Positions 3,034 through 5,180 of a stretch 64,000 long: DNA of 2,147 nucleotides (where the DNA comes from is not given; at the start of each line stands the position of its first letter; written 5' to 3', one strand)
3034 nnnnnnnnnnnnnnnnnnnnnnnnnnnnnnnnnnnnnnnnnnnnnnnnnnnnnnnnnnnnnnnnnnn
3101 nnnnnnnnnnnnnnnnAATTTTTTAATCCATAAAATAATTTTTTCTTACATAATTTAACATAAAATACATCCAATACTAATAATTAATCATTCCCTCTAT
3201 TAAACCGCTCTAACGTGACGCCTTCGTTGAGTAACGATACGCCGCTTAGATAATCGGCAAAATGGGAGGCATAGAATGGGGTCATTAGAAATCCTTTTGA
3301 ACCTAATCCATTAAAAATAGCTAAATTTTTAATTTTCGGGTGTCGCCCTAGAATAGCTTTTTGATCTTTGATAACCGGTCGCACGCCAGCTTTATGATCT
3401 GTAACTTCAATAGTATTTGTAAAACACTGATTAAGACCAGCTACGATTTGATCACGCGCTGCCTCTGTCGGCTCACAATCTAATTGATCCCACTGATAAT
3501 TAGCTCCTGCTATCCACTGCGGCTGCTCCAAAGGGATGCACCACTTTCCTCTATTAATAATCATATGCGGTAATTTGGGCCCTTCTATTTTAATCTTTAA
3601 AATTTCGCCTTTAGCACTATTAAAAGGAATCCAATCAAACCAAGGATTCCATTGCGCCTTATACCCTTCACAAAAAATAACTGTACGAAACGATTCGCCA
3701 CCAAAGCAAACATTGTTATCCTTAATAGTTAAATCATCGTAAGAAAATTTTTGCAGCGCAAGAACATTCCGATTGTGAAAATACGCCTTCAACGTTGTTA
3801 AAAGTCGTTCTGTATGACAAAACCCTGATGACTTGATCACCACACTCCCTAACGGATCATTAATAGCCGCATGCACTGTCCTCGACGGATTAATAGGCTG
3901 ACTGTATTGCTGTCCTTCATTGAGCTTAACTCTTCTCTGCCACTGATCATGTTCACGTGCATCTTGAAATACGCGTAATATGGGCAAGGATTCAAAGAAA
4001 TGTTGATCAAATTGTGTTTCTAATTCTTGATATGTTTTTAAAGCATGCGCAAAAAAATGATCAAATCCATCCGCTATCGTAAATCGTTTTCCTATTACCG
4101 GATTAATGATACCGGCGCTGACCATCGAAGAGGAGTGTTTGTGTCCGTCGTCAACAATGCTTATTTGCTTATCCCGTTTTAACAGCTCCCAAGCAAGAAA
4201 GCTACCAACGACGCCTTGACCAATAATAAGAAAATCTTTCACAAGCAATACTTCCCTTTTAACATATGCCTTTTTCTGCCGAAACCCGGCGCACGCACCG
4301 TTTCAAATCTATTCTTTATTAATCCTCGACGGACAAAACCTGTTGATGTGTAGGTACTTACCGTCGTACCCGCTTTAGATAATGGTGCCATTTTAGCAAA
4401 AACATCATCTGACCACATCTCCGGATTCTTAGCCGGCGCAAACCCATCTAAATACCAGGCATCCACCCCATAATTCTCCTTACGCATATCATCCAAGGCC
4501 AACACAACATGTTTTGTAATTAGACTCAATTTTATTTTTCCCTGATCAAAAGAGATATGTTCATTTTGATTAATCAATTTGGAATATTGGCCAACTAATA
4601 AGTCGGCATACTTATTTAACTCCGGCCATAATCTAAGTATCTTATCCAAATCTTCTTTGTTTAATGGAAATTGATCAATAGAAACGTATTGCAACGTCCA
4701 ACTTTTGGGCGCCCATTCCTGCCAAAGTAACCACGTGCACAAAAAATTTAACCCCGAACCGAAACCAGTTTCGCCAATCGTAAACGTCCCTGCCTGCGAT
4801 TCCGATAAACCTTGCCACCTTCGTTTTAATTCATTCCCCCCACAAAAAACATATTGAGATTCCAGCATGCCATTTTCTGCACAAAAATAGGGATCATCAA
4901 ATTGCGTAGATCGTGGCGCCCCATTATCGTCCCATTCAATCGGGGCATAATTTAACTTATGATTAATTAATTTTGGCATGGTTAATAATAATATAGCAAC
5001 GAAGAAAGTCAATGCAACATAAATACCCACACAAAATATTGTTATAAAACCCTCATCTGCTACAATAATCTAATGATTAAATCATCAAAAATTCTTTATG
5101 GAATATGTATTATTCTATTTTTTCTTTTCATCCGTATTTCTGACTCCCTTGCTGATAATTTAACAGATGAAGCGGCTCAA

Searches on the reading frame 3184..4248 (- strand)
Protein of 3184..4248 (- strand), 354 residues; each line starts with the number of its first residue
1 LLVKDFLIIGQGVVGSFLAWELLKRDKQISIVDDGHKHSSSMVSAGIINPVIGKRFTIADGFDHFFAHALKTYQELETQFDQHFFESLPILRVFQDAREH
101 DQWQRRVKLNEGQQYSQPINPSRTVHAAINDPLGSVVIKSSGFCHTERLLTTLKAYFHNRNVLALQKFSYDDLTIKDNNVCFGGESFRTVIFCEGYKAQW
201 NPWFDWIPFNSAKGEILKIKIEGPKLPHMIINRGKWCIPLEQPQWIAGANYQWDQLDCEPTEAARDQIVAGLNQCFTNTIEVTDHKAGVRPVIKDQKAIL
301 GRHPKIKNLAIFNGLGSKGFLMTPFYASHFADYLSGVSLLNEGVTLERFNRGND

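Call 51: search_protein_families(library=pfam, proteins=[window:3184-4248:-], max_evalue=0.001)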
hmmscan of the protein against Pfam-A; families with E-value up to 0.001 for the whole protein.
window:3184-4248:- (354 aa): 1 family
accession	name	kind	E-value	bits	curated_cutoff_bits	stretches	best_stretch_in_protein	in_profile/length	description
PF01266.30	DAO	-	2.2e-30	106.8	27.9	1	5-332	1-352/353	FAD dependent oxidoreductase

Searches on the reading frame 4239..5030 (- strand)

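Call 51: search_protein_families(library=pfam, proteins=[window:4239-5030:-], max_evalue=0.001)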
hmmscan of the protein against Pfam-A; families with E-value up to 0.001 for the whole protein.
window:4239-5030:- (263 aa): 1 family
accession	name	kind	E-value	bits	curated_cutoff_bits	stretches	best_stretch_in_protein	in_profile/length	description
PF05430.17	Methyltransf_30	-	3.7e-34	117.7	22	1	136-260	1-122/124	S-adenosyl-L-methionine-dependent methyltransferase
